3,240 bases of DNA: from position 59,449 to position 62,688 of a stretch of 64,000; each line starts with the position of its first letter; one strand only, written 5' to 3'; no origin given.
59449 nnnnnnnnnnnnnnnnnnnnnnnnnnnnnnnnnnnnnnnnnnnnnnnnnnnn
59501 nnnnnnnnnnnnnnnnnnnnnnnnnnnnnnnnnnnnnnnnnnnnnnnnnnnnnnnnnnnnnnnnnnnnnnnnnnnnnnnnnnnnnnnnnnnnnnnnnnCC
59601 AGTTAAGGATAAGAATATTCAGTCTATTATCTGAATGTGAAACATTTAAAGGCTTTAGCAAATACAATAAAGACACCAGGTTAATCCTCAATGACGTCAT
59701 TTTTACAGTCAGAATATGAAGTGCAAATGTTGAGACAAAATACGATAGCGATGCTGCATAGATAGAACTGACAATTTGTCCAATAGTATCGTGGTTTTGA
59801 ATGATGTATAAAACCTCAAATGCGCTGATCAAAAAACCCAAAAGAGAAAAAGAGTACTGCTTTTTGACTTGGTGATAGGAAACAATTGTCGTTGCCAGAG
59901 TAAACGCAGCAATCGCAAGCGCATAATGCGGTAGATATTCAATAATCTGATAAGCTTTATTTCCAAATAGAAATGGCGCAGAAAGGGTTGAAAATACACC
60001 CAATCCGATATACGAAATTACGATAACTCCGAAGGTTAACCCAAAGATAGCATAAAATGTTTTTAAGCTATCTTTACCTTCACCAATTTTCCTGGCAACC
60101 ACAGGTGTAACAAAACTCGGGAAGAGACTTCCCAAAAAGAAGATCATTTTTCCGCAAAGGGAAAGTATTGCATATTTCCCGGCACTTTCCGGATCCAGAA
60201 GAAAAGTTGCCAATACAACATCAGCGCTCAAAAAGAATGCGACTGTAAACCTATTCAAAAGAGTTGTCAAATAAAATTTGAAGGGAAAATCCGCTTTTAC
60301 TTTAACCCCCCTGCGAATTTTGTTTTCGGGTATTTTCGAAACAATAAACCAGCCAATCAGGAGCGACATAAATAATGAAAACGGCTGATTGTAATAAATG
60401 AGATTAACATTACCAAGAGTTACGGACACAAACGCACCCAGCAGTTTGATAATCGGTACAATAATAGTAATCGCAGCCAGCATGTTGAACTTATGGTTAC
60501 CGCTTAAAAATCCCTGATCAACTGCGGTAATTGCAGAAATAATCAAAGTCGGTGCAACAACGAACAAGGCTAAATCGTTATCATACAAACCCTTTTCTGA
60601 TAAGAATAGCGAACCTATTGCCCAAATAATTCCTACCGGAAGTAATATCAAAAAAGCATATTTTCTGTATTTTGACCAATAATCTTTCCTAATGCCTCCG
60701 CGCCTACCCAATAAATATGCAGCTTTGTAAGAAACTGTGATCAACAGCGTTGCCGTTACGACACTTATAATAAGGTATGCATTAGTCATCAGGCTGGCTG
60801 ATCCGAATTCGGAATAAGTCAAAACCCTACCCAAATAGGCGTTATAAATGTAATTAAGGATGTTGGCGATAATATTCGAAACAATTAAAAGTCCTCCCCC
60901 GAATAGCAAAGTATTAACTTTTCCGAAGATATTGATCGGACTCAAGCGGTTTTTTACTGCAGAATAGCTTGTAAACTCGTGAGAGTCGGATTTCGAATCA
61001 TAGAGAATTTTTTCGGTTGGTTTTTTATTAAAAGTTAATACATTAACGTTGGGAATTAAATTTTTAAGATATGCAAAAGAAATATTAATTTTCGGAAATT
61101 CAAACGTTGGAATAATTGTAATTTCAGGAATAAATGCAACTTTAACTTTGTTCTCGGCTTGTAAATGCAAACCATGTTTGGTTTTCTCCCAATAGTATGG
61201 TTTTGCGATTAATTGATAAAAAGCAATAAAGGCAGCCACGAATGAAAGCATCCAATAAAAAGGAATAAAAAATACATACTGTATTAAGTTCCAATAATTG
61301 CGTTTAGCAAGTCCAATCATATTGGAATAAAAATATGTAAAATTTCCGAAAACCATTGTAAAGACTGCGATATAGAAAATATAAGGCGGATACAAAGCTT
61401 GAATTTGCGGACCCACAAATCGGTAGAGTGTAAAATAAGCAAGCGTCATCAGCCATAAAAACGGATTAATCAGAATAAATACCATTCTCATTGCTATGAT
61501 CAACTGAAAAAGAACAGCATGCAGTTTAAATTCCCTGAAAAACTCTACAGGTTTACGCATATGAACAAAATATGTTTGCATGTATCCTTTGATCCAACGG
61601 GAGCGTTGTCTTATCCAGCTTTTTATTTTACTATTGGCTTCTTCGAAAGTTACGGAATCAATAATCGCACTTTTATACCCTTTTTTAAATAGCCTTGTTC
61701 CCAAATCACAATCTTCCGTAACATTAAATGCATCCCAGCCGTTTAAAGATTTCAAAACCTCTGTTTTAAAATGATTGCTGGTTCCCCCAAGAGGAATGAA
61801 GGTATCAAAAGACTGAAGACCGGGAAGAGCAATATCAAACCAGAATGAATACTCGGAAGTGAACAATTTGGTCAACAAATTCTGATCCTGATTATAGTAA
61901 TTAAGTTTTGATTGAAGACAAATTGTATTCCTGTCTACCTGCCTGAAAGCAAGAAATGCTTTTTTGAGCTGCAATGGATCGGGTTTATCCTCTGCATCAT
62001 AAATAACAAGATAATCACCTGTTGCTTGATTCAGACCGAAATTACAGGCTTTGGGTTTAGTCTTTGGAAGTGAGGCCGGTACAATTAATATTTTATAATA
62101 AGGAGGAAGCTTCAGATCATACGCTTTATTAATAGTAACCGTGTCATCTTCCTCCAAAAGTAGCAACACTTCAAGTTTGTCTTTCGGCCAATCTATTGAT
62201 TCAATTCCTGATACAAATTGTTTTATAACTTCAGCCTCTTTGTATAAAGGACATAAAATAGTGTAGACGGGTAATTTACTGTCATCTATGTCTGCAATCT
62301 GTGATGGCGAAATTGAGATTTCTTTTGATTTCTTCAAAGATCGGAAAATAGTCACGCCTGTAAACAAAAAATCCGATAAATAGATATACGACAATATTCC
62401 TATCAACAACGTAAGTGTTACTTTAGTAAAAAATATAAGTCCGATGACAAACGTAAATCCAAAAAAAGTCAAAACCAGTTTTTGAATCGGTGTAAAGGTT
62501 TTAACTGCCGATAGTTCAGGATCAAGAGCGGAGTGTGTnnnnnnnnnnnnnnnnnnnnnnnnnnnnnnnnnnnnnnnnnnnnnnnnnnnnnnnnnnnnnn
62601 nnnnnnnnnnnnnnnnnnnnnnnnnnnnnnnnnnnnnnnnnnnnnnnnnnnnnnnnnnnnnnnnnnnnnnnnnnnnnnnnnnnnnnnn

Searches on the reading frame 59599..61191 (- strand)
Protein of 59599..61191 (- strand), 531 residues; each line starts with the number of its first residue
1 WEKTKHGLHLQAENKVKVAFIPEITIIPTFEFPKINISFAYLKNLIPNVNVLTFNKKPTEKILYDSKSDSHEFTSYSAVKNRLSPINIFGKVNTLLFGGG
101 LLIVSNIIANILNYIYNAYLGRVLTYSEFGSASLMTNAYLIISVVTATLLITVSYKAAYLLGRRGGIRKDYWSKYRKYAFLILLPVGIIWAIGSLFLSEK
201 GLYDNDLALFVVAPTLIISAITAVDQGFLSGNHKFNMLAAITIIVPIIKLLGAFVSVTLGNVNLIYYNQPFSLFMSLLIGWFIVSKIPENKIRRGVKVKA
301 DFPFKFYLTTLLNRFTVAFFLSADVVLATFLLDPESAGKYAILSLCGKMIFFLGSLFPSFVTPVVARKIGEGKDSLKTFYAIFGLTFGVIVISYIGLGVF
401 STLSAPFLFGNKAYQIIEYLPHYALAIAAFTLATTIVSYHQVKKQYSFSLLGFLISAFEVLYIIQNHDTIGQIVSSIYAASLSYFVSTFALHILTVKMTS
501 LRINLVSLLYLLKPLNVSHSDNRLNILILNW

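Call 76: search_protein_families(library=pfam, proteins=[window:59599-61191:-], max_evalue=1)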
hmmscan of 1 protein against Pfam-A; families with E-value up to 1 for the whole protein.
window:59599-61191:- (531 aa): 3 families
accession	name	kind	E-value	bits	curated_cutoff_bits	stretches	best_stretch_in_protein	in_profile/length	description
PF01943.22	Polysacc_synt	-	0.00044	20.2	28.2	1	98-342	4-246/274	Polysaccharide biosynthesis protein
PF23815.1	DUF7186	-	0.00049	20.4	27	1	373-410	2-37/39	Family of unknown function (DUF7186)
PF18786.7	Importin_rep_2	-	0.28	11.5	26.9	1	450-468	10-28/44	Importin 13 repeat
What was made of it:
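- On Three-component extracytoplasmic glycosylation system: aa 700-1230 of the 1603-aa protein match Polysacc_synt at only 20.2 bits, E=4.4e-4 (call 76).
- Closest known: Three-component extracytoplasmic glycosylation systems. Different: The flippase is only weakly identifiable (call 76).
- The flippase assignment is weak (20.2 bits, call 76).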

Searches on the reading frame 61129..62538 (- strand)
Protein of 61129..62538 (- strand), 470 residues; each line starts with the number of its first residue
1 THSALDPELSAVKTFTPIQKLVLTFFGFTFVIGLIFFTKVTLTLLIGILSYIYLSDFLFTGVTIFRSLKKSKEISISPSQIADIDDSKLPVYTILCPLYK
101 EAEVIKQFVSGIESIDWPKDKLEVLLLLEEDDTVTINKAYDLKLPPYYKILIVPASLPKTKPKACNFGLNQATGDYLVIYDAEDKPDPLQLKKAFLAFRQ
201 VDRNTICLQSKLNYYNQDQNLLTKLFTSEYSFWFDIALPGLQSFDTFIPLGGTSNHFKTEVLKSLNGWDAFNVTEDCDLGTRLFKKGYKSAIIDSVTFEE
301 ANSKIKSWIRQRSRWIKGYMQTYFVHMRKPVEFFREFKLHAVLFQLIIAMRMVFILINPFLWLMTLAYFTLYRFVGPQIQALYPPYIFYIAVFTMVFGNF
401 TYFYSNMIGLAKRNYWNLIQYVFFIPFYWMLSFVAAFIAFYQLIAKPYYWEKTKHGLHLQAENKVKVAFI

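Call 48: search_solved_structures(query=window:61129-62538:-, max_evalue=0.01)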
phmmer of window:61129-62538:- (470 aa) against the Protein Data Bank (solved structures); distinct sequences matched with E-value up to 0.01: 8.
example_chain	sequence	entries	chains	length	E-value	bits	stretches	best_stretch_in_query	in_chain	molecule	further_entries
7lby_A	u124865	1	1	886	2e-10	43.5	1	86-372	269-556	Cellulose synthase catalytic subunit [UDP-forming]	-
9b8v_E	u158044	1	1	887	2e-10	43.5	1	86-372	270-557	Cellulose synthase catalytic subunit [UDP-forming]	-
9fmv_A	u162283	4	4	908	2.1e-10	43.4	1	86-372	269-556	Cellulose synthase catalytic subunit [UDP-forming]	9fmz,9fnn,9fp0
6yv7_B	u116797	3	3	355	1.6e-07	34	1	85-183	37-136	Glycosyl transferase, family 2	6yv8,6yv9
6yv7_A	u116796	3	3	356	1.6e-07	34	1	85-183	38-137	Glycosyl transferase, family 2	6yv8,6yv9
5ej1_A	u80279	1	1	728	3.5e-05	26.2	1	168-391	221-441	Putative cellulose synthase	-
4hg6_A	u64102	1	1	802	4.3e-05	25.9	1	168-390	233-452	Cellulose Synthase Subunit A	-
4p00_A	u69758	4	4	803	4.3e-05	25.9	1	168-390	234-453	Cellulose Synthase A subunit | Cellulose Synthase subunit A | Putative cellulose synthase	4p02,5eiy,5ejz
